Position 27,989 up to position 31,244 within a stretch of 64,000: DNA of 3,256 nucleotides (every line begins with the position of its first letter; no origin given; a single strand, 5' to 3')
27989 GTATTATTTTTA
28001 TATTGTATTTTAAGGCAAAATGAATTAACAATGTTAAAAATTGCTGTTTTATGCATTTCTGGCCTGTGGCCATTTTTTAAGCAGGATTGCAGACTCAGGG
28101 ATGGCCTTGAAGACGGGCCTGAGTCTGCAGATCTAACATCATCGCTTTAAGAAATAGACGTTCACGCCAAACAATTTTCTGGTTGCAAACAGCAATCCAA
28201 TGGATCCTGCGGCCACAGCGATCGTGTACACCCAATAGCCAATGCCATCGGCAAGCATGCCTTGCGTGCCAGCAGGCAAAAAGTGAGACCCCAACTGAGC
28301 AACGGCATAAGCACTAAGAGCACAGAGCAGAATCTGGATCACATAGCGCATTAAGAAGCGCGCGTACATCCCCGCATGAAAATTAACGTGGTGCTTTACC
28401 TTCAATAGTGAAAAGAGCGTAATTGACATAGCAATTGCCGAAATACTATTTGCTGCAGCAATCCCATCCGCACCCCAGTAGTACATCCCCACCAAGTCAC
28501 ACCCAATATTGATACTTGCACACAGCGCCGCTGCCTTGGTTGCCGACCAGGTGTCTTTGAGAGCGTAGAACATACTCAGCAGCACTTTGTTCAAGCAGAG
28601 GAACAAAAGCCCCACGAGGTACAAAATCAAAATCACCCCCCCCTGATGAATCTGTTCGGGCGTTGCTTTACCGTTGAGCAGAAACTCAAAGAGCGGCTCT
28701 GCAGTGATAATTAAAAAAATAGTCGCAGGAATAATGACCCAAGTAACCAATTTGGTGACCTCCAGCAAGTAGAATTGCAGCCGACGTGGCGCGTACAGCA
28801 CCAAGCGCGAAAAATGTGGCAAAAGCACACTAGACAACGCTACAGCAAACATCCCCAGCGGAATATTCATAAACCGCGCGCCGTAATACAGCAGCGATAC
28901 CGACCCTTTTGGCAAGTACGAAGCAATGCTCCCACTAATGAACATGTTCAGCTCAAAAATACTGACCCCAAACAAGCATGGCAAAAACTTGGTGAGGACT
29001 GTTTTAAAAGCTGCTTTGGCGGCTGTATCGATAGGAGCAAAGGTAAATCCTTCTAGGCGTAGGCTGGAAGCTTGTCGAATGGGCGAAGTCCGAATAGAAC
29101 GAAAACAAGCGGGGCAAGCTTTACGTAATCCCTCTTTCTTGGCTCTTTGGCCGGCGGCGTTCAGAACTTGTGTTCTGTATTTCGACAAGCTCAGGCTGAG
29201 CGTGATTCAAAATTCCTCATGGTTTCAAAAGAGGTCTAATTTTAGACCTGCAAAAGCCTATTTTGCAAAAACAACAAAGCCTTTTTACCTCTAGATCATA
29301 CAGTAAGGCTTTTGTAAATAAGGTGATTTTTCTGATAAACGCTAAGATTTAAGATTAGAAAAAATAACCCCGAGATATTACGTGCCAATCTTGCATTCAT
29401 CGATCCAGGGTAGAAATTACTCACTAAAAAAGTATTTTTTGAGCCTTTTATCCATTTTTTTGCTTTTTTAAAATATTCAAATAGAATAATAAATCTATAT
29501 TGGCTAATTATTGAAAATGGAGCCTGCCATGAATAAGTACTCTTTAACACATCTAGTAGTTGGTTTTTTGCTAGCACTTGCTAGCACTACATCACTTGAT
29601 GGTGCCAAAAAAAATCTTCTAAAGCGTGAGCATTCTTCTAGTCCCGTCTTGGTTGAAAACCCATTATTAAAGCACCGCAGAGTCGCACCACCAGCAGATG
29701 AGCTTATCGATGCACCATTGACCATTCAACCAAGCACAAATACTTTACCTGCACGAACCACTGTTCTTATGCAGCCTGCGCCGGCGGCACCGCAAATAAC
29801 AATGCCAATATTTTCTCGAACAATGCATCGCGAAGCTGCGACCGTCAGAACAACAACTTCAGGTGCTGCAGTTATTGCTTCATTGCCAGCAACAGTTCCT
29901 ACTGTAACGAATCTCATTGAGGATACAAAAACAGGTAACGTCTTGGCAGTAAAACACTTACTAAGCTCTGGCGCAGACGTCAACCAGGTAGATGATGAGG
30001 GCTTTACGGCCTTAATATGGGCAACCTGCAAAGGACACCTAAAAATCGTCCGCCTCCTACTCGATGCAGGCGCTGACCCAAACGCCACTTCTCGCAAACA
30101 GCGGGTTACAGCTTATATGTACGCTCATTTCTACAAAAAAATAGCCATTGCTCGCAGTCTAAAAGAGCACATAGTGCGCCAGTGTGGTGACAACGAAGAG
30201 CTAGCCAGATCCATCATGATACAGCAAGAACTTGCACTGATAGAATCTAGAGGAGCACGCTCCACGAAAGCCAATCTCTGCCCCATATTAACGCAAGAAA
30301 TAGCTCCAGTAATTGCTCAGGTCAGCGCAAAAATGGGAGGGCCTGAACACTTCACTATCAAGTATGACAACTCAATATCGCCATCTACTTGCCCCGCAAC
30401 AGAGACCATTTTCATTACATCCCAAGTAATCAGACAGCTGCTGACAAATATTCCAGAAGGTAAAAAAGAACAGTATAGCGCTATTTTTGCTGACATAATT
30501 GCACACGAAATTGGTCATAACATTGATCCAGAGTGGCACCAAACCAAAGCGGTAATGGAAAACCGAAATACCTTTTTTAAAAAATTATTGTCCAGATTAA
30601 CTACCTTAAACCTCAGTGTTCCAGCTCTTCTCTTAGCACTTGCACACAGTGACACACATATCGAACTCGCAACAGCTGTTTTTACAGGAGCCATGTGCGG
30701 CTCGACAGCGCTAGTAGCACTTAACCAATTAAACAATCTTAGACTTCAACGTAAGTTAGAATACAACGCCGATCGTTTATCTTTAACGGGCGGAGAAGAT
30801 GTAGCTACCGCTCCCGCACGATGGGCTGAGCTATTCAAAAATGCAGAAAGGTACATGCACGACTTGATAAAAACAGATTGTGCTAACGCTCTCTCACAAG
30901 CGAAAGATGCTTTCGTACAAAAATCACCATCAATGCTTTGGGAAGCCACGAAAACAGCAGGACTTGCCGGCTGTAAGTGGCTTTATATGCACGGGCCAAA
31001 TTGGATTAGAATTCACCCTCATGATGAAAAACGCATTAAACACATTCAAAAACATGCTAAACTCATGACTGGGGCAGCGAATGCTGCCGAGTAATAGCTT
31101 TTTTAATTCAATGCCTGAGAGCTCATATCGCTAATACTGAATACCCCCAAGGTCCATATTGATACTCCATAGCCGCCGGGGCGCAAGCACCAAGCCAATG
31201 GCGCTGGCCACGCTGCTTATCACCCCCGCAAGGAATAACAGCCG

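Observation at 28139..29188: Stand-alone MurJ C-lobe whose divergence from murJ is almost entirely synonymous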

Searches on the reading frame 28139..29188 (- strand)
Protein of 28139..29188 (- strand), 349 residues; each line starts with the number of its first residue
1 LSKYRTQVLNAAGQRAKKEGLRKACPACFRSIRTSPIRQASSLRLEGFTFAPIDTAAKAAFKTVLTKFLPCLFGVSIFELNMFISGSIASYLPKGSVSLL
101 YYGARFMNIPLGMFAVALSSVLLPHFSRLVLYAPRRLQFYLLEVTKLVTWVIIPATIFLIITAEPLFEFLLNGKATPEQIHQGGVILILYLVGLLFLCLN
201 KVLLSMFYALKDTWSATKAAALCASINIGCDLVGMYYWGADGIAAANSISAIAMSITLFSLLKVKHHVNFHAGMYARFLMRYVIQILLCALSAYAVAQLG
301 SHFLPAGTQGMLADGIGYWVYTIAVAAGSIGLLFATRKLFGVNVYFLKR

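Call 7: search_protein_families(library=pfam, proteins=[window:28139-29188:-], max_evalue=0.01)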
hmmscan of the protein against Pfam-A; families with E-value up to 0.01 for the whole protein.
window:28139-29188:- (349 aa): 2 families
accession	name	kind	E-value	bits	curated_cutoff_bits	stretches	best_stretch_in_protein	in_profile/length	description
PF03023.19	MurJ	-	8.5e-48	163.5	27.4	1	43-306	178-439/451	Lipid II flippase MurJ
PF13440.11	Polysacc_synt_3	-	3.5e-06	26.9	23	1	88-171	202-284/293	Polysaccharide biosynthesis protein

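Call 9: find_encoding_contigs(protein=window:28139-29188:-, flank=10000, max_places=10)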
Protein window:28139-29188:- (349 aa): 1 contig read that carries it; 1 place shown.
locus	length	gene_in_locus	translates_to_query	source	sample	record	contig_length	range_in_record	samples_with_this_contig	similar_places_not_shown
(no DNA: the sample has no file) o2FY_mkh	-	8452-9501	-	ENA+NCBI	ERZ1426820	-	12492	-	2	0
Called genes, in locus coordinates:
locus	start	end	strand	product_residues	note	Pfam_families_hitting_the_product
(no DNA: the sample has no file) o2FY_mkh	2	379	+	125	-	?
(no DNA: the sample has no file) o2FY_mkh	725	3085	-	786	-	PF02190:LON_substr_bdg, PF05496:RuvB_N (faint), PF00004:AAA, PF07728:AAA_5, PF13401:AAA_22 (faint), PF22667:Lon_lid, PF05362:Lon_C, PF13541:ChlI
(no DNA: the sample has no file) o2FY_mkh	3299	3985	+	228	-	PF02463:SMC_N (faint), PF00005:ABC_tran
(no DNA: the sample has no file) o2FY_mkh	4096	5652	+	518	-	PF03023:MurJ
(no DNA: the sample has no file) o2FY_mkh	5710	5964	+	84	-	-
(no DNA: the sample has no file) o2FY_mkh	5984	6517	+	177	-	-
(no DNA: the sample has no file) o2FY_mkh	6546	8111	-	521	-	PF12796:Ank_2, PF13637:Ank_4 (weak), PF00023:Ank, PF01435:Peptidase_M48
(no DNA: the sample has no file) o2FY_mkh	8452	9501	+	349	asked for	PF03023:MurJ, PF13440:Polysacc_synt_3 (weak)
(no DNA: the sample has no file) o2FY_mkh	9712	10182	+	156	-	PF01047:MarR (weak), PF13404:HTH_AsnC-type, PF13412:HTH_24, PF22482:AsnC_trans_reg_3 (faint), PF01037:AsnC_trans_reg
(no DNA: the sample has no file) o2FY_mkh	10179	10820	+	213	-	PF00583:Acetyltransf_1 (faint)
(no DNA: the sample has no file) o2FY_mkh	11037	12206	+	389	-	-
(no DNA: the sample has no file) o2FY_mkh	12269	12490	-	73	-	?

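Call 28: find_homologous_proteins(query=window:28139-29053:-, max_evalue=1e-30)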
Query window:28139-29053:- (304 aa): 101 proteins with E <= 1e-30 among 5663 candidates.
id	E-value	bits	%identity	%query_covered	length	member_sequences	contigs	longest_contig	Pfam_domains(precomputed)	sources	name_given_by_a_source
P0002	1.7e-171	588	90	100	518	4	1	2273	PF03023.20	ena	-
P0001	2.5e-167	574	89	100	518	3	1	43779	PF03023.20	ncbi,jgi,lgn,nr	ncbi:murein biosynthesis integral membrane protein MurJ [Candidatus Dependentiae bacterium]|nr:murei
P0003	1.4e-150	519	80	100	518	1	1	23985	PF03023.20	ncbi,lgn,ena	-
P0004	3.3e-139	482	75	99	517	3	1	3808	PF03023.20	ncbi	-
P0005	4.9e-131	455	72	100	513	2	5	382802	PF03023.20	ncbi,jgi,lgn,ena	jgi:putative peptidoglycan lipid II flippase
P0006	2.9e-123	429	66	100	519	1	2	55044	PF03023.20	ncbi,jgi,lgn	jgi:putative peptidoglycan lipid II flippase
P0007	2.7e-119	416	67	100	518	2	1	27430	PF03023.20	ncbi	-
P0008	9.7e-114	398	64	100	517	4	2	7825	PF03023.20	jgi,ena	-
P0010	1.1e-104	368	60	100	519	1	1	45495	PF03023.20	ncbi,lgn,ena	-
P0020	5.6e-104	366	59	99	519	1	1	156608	PF03023.20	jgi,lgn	-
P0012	2.5e-103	364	57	100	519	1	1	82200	PF03023.20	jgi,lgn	-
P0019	1.7e-101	358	60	99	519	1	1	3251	PF03023.20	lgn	-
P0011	1.1e-100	355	58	100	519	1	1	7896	PF03023.20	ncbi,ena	-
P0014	2.0e-100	354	56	99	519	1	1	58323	PF03023.20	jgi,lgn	-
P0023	1.8e-99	351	58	99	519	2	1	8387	PF03023.20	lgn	-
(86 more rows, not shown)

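Call 30: find_related_loci(query=window:28139-29053:-, collection=metagenome_contigs, flank=6000)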
Query window:28139-29053:- (304 aa) in metagenome_contigs; peptide patterns used: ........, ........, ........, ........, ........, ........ (x = any residue, [..] = any of these).
91 stretches matched a pattern; 12 encode a relative of the query (tblastn E <= 1e-3); 12 distinct loci.
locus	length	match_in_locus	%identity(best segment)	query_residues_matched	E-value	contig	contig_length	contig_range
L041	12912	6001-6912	89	1-304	3e-171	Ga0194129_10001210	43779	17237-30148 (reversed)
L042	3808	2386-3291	75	1-302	2e-151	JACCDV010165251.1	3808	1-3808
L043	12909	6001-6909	64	1-304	1e-124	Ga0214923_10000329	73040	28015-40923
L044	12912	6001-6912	57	2-304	4e-115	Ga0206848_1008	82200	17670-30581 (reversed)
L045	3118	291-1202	60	2-304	2e-118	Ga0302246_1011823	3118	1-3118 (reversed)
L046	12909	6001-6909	59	3-304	2e-104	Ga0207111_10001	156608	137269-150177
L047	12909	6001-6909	56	3-304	1e-102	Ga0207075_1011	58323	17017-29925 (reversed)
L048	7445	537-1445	57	3-304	3e-102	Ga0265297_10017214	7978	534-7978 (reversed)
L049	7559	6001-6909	58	3-304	7e-99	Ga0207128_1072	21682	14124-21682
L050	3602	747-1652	50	3-304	5e-88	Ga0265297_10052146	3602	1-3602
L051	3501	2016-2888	45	12-303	8e-81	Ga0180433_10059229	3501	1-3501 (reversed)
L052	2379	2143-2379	75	3-81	8e-35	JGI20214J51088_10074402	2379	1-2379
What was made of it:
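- The best match is 90% aa, 81% nt (calls 28, 30).
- Tried and rejected: A protein search with the fragment (call 28) and a JGI metagenome locus scan (call 30) found nothing closer than P0002 (90% aa).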

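Call 37: list_cluster_members(proteins=[window:28139-29188:-, window:31988-33544:-, window:27458-27928:-])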
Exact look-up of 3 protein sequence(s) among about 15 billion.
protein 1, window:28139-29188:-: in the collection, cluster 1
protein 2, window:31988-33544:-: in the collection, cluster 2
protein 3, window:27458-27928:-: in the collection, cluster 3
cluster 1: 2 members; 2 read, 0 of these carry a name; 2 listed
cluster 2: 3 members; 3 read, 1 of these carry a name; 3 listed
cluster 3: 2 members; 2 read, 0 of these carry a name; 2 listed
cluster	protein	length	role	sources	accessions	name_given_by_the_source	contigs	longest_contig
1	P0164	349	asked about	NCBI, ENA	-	-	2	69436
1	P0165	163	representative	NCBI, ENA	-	-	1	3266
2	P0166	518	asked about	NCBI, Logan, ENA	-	-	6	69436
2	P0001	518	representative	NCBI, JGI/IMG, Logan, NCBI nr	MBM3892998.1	murein biosynthesis integral membrane protein MurJ [Candidatus Dependentiae bacterium]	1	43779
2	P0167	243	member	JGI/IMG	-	-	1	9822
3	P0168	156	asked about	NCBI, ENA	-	-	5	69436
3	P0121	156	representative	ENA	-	-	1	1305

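Call 40: find_encoding_contigs(protein=P0165, flank=10000, max_places=5)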
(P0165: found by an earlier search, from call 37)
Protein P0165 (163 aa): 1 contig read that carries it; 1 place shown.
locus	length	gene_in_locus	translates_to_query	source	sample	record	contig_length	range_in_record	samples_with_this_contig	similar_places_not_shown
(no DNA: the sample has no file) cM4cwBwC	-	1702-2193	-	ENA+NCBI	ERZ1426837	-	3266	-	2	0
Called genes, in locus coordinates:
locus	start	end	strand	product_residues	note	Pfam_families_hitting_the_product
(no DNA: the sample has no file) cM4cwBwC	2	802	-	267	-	?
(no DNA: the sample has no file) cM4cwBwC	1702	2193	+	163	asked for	PF03023:MurJ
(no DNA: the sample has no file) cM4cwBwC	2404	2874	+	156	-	PF01047:MarR (weak), PF13404:HTH_AsnC-type, PF13412:HTH_24, PF22482:AsnC_trans_reg_3 (faint), PF01037:AsnC_trans_reg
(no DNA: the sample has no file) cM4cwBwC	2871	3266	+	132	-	?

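Call 41: find_encoding_contigs(protein=P0167, flank=10000, max_places=5)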
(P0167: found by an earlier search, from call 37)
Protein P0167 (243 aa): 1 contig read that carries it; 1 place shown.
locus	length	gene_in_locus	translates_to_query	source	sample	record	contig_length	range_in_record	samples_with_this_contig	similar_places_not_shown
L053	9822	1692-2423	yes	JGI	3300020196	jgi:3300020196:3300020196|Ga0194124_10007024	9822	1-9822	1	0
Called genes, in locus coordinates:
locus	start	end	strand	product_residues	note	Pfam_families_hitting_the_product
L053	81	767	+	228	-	PF00005:ABC_tran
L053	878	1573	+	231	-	PF03023:MurJ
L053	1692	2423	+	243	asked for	PF03023:MurJ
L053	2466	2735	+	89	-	-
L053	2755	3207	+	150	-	-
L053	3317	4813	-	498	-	PF12796:Ank_2, PF13637:Ank_4 (weak), PF00023:Ank, PF01435:Peptidase_M48 (weak)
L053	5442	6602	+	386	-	-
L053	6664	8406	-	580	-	PF00664:ABC_membrane, PF02463:SMC_N (weak), PF00005:ABC_tran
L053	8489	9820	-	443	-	?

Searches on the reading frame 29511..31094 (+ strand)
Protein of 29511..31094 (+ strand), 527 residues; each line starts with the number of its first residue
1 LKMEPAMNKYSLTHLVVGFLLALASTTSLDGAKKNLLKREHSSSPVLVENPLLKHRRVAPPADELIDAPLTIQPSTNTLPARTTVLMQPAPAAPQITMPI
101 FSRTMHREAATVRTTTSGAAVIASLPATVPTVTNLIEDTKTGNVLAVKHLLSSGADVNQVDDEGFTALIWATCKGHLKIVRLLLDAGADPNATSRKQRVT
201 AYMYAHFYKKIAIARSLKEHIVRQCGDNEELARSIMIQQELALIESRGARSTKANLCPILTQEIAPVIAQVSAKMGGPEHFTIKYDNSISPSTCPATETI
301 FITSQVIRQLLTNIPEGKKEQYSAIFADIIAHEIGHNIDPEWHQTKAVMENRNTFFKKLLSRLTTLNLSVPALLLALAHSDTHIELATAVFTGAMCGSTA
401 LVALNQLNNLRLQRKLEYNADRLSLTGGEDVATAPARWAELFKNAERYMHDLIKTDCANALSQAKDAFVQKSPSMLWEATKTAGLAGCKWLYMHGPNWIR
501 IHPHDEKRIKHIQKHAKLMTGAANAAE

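Call 7: search_protein_families(library=pfam, proteins=[window:29511-31094:+], max_evalue=0.01)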
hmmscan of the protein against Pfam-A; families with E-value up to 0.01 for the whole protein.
window:29511-31094:+ (527 aa): 6 families
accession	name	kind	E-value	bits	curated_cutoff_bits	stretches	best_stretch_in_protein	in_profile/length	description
PF00023.36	Ank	-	5.9e-13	48.7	21.1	1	164-194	2-32/33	Ankyrin repeat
PF12796.13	Ank_2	-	1e-12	48.9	27.3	1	142-219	8-81/90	Ankyrin repeats (3 copies)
PF13637.12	Ank_4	-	1e-08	35.6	22.7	1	142-184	8-50/50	Ankyrin repeats (many copies)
PF01435.24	Peptidase_M48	-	3.2e-08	34.1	20.3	1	300-514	49-184/186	Peptidase family M48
PF13857.12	Ank_5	-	0.00099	19.9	27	1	152-194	3-46/56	Ankyrin repeats (many copies)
PF13606.12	Ank_3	-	0.0014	19.4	22.3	0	164-192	2-30/30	Ankyrin repeat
